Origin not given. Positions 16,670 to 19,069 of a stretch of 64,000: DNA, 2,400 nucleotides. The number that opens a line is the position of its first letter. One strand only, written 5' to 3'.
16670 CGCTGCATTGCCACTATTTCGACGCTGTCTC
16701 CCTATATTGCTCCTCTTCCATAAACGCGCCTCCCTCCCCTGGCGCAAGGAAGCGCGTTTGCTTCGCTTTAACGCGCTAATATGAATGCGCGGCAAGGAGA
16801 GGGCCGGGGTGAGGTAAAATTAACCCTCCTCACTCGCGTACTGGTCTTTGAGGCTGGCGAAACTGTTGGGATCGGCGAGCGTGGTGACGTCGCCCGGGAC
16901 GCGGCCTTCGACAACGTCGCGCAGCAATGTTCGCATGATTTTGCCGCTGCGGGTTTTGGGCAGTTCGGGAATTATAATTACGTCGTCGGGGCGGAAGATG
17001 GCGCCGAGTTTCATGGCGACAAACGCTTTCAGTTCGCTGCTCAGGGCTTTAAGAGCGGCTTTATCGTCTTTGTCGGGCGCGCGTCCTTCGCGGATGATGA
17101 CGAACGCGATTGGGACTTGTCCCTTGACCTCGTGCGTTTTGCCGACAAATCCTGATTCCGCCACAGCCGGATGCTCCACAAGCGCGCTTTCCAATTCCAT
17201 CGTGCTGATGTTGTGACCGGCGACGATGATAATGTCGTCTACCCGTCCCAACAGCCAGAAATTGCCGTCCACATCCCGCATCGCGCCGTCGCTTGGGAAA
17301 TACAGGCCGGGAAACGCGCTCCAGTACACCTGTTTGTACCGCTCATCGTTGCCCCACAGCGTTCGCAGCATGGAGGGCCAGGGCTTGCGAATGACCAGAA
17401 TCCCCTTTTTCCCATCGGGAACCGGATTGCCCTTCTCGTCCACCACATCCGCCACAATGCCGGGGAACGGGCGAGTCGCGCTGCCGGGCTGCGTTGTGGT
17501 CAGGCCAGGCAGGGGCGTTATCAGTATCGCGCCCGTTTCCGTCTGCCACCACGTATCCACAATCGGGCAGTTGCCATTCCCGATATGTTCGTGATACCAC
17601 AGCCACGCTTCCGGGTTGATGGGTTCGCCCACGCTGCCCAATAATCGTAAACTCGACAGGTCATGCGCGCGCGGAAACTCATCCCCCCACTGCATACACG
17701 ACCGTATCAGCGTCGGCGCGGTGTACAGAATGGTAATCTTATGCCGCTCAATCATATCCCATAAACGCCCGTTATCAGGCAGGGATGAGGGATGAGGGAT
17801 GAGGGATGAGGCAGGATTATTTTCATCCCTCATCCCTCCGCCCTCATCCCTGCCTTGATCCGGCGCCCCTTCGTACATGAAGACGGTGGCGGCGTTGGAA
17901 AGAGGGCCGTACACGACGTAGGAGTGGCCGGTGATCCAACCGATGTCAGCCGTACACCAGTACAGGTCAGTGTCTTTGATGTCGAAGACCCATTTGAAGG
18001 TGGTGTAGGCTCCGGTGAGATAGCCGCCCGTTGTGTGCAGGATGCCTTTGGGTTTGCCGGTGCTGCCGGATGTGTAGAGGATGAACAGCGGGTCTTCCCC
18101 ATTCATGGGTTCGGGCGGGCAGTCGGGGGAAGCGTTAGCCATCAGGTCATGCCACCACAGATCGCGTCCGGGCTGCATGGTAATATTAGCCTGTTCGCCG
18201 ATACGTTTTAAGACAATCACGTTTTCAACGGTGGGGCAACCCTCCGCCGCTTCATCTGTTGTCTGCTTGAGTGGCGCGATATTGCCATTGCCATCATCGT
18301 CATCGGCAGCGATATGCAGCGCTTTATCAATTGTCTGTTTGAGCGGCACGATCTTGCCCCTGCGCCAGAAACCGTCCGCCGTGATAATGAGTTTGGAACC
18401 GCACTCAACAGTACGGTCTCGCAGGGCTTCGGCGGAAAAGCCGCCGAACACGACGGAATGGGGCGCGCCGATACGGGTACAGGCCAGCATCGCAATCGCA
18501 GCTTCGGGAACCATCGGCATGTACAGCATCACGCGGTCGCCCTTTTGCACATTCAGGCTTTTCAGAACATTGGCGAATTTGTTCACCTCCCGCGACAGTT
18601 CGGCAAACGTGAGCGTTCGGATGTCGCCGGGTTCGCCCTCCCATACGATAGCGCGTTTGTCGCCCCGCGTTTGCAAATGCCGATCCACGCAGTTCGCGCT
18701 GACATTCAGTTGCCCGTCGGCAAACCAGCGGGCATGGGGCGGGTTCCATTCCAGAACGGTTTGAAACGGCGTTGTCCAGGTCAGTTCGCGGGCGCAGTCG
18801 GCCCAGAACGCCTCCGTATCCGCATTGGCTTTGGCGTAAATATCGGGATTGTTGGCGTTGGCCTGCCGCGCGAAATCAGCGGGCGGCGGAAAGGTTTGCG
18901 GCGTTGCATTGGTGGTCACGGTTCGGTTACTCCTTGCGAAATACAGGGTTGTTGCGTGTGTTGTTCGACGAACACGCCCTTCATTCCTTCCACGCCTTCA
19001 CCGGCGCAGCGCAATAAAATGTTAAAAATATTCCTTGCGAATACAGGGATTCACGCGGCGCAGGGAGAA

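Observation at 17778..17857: Hairpin repeat inserted in frame inside the acetyl-CoA synthetase gene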

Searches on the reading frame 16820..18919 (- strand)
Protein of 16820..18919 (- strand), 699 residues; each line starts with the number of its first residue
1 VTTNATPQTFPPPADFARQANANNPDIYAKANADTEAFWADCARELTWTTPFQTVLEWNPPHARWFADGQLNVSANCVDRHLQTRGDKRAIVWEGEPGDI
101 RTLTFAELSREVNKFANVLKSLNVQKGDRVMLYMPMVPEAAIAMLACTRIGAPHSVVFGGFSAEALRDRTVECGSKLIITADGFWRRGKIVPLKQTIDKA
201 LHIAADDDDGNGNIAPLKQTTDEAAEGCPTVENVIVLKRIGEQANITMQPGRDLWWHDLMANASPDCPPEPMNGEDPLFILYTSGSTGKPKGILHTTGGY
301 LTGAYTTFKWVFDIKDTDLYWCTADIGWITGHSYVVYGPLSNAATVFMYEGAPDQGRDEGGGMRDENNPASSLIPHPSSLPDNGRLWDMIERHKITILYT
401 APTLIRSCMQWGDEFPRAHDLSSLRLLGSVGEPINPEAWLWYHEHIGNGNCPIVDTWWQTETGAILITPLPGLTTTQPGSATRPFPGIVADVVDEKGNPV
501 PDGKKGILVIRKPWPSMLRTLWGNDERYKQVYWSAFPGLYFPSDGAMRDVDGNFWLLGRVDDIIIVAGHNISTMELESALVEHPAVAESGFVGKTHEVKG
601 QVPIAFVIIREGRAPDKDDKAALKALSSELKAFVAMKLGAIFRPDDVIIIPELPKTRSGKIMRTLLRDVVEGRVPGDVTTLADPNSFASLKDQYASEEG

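Call 11: find_encoding_contigs(protein=window:16820-18919:-, flank=3000, max_places=6)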
Protein window:16820-18919:- (699 aa): no gene with exactly this product is on record in the collection.
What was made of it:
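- Tried and rejected: An exact-protein look-up for the window's Acs found nothing on record (call 11).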

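Call 12: find_homologous_proteins(query=window:16823-18919:-)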
Query window:16823-18919:- (699 aa): 8000 proteins with E <= 0.001 among 8000 candidates; the best 120 are listed.
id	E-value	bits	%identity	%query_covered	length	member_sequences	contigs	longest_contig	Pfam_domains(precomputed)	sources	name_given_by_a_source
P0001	0.0e+0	1350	81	100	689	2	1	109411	PF16177.12,PF00501.35,PF13193.13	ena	-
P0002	0.0e+0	1325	82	99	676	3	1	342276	PF16177.12,PF00501.35,PF13193.13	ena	-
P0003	0.0e+0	1257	77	99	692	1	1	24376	PF16177.12,PF00501.35,PF13193.13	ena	-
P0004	0.0e+0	1255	76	99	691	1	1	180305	PF16177.12,PF00501.35,PF13193.13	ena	-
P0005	0.0e+0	1231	75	99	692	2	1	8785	PF16177.12,PF00501.35,PF13193.13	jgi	jgi:acetyl-CoA synthetase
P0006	0.0e+0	1206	73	99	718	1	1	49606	PF16177.12,PF00501.35,PF13193.13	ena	-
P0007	0.0e+0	1200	74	99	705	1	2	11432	PF16177.12,PF00501.35,PF13193.13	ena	-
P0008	0.0e+0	1195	74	99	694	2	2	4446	PF16177.12,PF00501.35,PF13193.13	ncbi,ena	-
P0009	0.0e+0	1178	73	99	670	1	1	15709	PF16177.12,PF00501.35,PF13193.13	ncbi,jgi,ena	jgi:acetyl-CoA synthetase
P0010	0.0e+0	1166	72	99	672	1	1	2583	PF16177.12,PF00501.35,PF13193.13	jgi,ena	-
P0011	0.0e+0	1166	71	99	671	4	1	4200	PF16177.12,PF00501.35,PF13193.13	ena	-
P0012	0.0e+0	1166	70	99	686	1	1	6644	PF16177.12,PF00501.35,PF13193.13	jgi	jgi:acetyl-CoA synthetase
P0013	0.0e+0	1165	71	99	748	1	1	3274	PF16177.12,PF00501.35,PF13193.13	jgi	jgi:acetyl-CoA synthetase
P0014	0.0e+0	1165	73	99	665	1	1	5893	PF16177.12,PF00501.35,PF13193.13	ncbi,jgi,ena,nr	ncbi:MAG TPA: acetate--CoA ligase [Chthonomonadaceae bacterium]|nr:acetate--CoA ligase [Chthonomonad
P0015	0.0e+0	1164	73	99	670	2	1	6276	PF16177.12,PF00501.35,PF13193.13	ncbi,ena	-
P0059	0.0e+0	1102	67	97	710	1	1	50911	PF16177.12,PF00501.35,PF13193.13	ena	-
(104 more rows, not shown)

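Call 16: find_related_loci(query=window:16823-18919:-, collection=genome_contigs, flank=10000)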
Query window:16823-18919:- (699 aa) in genome_contigs; peptide patterns used: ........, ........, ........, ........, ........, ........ (x = any residue, [..] = any of these).
149 stretches matched a pattern; 137 encode a relative of the query (tblastn E <= 1e-3); the best 80 are kept; 80 distinct loci.
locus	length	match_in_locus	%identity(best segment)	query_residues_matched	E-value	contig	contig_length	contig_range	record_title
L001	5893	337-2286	73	8-699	0e+0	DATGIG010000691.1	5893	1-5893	MAG TPA_asm: Chthonomonadaceae bacterium isolate SMAG_U9801 k141_1425287, whole genome shotgun sequence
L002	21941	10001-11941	72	9-698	0e+0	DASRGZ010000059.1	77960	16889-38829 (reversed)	MAG TPA_asm: Chthonomonadaceae bacterium isolate SMAG_U10071 k141_2342417, whole genome shotgun sequence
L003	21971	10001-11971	71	8-698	0e+0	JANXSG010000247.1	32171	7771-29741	MAG: Chthonomonadaceae bacterium isolate 336R_metabat_9 336R_k141_569525, whole genome shotgun sequence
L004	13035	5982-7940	68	8-699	0e+0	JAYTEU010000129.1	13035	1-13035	MAG: Chthonomonadaceae bacterium isolate GFS_2106 GFS_2106_128, whole genome shotgun sequence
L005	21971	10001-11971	69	6-698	0e+0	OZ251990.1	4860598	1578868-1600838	MAG: Chthonomonadaceae bacterium isolate 0f14b89a-63f4-40ec-98d0-ade398513459 genome assembly, chromosome: 1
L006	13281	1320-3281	70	10-698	0e+0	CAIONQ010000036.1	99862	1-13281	MAG: uncultured Chthonomonas sp. isolate AM-2014-D2_bin-780 genome assembly, contig: bin-780:036/179, whole genome shotg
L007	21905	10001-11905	58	8-697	0e+0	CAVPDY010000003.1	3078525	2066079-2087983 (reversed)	MAG: uncultured Acidobacteriota bacterium isolate MFD00008.bin.2.17 genome assembly, contig: contig_22796, whole genome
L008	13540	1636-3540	57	8-697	0e+0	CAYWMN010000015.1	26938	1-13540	MAG TPA_asm: uncultured Acidobacteriota bacterium isolate binchicken_co150_531 genome assembly, contig: NODE_3769_length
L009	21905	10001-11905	58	8-697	0e+0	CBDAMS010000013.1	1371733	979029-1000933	MAG: Candidatus Acidiferrales bacterium isolate a70a2755-dd1d-4f16-90d9-e3fc57cd5574 genome assembly, contig: contig_13,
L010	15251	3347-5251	58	8-697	0e+0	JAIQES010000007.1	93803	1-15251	MAG: Terriglobia bacterium isolate SRVP_13 SR-VP_26_10_2019_1_100cm_scaffold_202, whole genome shotgun sequence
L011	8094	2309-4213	57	8-697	0e+0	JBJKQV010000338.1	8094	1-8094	MAG: Terriglobia bacterium isolate Bin_43 S1Ck127_454434_flag_1_multi_6.0000_len_8094, whole genome shotgun sequence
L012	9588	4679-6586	57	8-697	0e+0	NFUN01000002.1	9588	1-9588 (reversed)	MAG: Acidobacteria subdivision 13 bacterium RH2 MAG17b RH2_MAG17b_2, whole genome shotgun sequence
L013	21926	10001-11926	58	8-698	0e+0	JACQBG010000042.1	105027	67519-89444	MAG: Gemmatimonadetes bacterium isolate NC_groundwater_936_Pr1_S-0.2um_70_28 Montesol18-Sp2_coassembly_scaffold_1129257,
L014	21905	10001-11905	57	8-697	0e+0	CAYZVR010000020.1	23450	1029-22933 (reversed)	MAG TPA_asm: uncultured Acidobacteriota bacterium isolate SRP119689_co1_316 genome assembly, contig: NODE_2825_length_23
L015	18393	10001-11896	57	8-694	0e+0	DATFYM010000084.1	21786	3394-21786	MAG TPA_asm: Terriglobia bacterium isolate SMAG_U9543 k141_665284, whole genome shotgun sequence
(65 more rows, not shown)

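Call 17: find_encoding_contigs(protein=P0001, flank=10000, max_places=2)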
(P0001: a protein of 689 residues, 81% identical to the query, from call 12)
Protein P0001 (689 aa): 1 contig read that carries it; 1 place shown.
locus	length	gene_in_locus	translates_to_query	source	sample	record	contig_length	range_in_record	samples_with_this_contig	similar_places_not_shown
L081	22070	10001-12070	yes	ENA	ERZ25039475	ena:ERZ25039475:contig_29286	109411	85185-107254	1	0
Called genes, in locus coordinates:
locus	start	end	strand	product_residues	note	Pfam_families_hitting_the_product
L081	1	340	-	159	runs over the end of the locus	PF20580:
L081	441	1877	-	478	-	PF20581:DUF6785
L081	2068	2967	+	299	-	-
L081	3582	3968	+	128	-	-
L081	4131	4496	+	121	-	-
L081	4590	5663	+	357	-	PF01609:DDE_Tnp_1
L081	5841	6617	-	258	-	PF00877:NLPC_P60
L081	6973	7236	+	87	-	-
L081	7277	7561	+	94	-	-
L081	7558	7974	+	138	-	PF01850:PIN (weak)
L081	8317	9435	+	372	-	PF01609:DDE_Tnp_1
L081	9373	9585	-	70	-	-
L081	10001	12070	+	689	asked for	PF16177:ACAS_N, PF00501:AMP-binding, PF13193:AMP-binding_C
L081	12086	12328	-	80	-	-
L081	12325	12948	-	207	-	-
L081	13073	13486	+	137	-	PF04320:YggL_50S_bp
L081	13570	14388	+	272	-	PF15615:TerB_C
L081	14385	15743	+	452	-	PF10923:BrxC_BrxD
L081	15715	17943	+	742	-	PF00270:DEAD, PF00271:Helicase_C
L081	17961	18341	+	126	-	PF13193:AMP-binding_C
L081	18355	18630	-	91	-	-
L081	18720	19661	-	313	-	PF14315:DUF4380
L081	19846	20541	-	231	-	PF03167:UDG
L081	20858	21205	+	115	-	-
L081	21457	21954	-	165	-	PF02075:RuvC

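Call 18: find_encoding_contigs(protein=P0003, flank=10000, max_places=2)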
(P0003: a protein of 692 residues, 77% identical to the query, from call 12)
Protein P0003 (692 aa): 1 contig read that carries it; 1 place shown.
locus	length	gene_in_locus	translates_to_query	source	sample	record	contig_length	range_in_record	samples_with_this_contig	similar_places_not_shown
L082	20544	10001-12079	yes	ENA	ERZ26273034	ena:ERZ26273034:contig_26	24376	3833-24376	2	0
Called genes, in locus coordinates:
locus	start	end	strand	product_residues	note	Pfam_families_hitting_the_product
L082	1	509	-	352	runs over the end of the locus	-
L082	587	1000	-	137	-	-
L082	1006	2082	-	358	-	-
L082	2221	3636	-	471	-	PF06074:Portal_Mu, PF21919:P23-45_portal_barrel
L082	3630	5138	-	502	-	-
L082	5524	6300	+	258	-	PF00005:ABC_tran, PF13304:AAA_21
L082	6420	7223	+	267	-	-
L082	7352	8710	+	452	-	PF01408:GFO_IDH_MocA, PF22725:GFO_IDH_MocA_C3 (faint), PF19051:GFO_IDH_MocA_C2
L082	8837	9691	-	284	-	PF00877:NLPC_P60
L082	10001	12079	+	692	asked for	PF16177:ACAS_N, PF00501:AMP-binding, PF13193:AMP-binding_C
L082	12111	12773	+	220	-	PF05685:Uma2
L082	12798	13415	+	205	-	PF05685:Uma2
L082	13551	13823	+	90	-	-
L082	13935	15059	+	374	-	PF02877:PARP_reg (weak), PF00644:PARP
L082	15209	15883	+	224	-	-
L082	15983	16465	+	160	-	PF03965:Penicillinase_R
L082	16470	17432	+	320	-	PF05569:Peptidase_M56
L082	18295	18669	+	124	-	-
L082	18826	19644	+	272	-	PF07179:SseB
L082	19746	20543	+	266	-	?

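Call 19: find_encoding_contigs(protein=P0002, flank=10000, max_places=2)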
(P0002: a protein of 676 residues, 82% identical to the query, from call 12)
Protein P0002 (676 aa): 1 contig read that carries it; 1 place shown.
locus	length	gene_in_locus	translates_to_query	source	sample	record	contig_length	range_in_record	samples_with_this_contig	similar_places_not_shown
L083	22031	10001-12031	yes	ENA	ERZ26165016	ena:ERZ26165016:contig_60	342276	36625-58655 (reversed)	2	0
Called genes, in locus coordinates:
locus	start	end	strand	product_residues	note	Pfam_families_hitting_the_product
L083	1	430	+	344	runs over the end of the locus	PF01370:Epimerase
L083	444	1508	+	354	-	PF00701:DHDPS (faint)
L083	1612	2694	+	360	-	PF01408:GFO_IDH_MocA, PF22725:GFO_IDH_MocA_C3, PF02894:GFO_IDH_MocA_C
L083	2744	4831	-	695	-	PF17678:Glyco_hydro_92N, PF07971:Glyco_hydro_92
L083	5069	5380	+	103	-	-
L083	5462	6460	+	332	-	PF00248:Aldo_ket_red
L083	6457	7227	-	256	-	PF05721:PhyH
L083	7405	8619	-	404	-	-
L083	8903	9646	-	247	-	PF00877:NLPC_P60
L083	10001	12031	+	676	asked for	PF16177:ACAS_N, PF00501:AMP-binding, PF13193:AMP-binding_C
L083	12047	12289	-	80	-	-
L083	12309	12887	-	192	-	-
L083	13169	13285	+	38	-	-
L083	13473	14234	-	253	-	PF14339:DUF4394 (faint), PF21959:DUF6923 (faint)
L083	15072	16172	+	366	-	PF04616:Glyco_hydro_43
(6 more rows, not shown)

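Call 25: find_encoding_contigs(protein=P0004, flank=10000, max_places=1)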
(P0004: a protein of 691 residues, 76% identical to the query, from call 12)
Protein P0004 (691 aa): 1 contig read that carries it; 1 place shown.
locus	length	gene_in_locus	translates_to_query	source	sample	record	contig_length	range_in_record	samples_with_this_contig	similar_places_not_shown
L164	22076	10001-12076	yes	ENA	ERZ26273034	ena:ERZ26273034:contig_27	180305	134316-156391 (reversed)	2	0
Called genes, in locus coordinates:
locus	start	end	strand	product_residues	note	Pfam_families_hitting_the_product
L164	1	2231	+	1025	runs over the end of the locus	PF13481:AAA_25 (faint), PF03704:BTAD, PF13191:AAA_16, PF13424:TPR_12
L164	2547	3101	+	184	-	PF07813:LTXXQ (faint)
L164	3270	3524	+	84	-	-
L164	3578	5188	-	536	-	PF00890:FAD_binding_2, PF07992:Pyr_redox_2 (faint), PF02910:Succ_DH_flav_C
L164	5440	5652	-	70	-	-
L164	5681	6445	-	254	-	PF20703:nSTAND1, PF01637:ATPase_2 (weak), PF13191:AAA_16 (weak), PF05729:NACHT (weak), PF13401:AAA_22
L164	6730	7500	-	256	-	PF01734:Patatin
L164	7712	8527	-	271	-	PF00877:NLPC_P60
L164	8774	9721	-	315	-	PF05721:PhyH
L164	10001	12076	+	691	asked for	PF16177:ACAS_N, PF00501:AMP-binding, PF13193:AMP-binding_C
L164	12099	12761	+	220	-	PF05685:Uma2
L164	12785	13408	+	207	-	PF05685:Uma2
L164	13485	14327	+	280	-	-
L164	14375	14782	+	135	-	-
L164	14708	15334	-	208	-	PF00383:dCMP_cyt_deam_1, PF14437:MafB19-deam (weak)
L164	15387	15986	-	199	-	-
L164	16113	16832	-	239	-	-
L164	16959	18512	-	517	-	PF00919:UPF0004, PF04055:Radical_SAM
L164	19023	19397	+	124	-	PF10057:MpsC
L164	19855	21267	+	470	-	PF03814:KdpA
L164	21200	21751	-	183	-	-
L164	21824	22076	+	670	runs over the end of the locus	PF00122:E1-E2_ATPase, PF00702:Hydrolase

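Call 26: find_encoding_contigs(protein=P0006, flank=10000, max_places=1)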
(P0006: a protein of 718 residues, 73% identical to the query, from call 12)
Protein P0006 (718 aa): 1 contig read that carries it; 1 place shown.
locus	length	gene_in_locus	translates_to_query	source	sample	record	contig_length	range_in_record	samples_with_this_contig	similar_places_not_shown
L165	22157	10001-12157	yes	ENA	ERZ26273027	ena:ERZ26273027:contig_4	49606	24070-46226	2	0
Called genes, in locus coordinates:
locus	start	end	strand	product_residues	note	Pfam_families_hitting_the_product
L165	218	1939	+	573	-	PF01029:NusB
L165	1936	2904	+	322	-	PF00763:THF_DHG_CYH, PF02882:THF_DHG_CYH_C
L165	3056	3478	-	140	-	-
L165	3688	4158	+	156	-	PF12867:DinB_2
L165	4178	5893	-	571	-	-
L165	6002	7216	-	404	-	-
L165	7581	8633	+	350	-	PF17761:DUF1016_N, PF06250:YhcG_C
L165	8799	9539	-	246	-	PF00877:NLPC_P60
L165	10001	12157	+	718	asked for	PF16177:ACAS_N, PF00501:AMP-binding, PF13193:AMP-binding_C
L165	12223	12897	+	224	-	PF05685:Uma2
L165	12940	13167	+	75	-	PF15919:HicB_lk_antitox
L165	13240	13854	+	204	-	PF05685:Uma2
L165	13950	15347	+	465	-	PF02463:SMC_N (faint), PF13175:AAA_15 (faint), PF13476:AAA_23 (weak), PF13304:AAA_21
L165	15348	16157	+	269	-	-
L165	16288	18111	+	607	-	PF24885:TPR_NPHP3 (weak), PF13176:TPR_7 (faint), PF13374:TPR_10 (faint), PF13428:TPR_14 (faint), PF13424:TPR_12, PF24885:TPR_NPHP3 (weak), PF13424:TPR_12, PF15615:TerB_C, +5 more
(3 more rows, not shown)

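Call 27: find_encoding_contigs(protein=P0059, flank=10000, max_places=1)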
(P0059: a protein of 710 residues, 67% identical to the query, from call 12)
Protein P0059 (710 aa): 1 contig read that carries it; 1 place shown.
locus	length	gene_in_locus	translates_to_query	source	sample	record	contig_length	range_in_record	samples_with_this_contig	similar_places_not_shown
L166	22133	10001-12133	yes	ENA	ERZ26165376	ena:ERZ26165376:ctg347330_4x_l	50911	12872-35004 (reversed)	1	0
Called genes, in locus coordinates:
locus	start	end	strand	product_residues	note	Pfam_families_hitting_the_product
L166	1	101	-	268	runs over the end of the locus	PF13340:DUF4096, PF01609:DDE_Tnp_1, PF13586:DDE_Tnp_1_2 (weak)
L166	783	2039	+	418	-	PF00437:T2SSE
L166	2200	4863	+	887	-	PF07635:PSCyt1, PF07626:PSD3, PF07637:PSD5, PF07631:PSD4, PF07627:PSCyt3, PF07624:PSD2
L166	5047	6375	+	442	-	PF07586:HXXSHH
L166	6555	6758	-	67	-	-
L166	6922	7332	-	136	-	-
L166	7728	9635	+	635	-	-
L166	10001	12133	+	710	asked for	PF16177:ACAS_N, PF00501:AMP-binding, PF13193:AMP-binding_C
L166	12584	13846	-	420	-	PF00136:DNA_pol_B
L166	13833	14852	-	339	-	PF13482:RNase_H_2 (weak), PF03104:DNA_pol_B_exo1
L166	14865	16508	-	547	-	PF00580:UvrD-helicase, PF01443:Viral_helicase1 (faint), PF13245:AAA_19, PF13361:UvrD_C, PF13538:UvrD_C_2 (weak), PF21196:PcrA_UvrD_tudor (weak)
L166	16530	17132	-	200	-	PF00580:UvrD-helicase, PF13604:AAA_30 (weak), PF13245:AAA_19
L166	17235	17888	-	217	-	-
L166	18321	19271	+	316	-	-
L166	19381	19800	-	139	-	PF01850:PIN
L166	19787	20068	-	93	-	-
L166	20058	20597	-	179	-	PF00580:UvrD-helicase, PF13245:AAA_19, PF13604:AAA_30 (faint)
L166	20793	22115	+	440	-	PF01609:DDE_Tnp_1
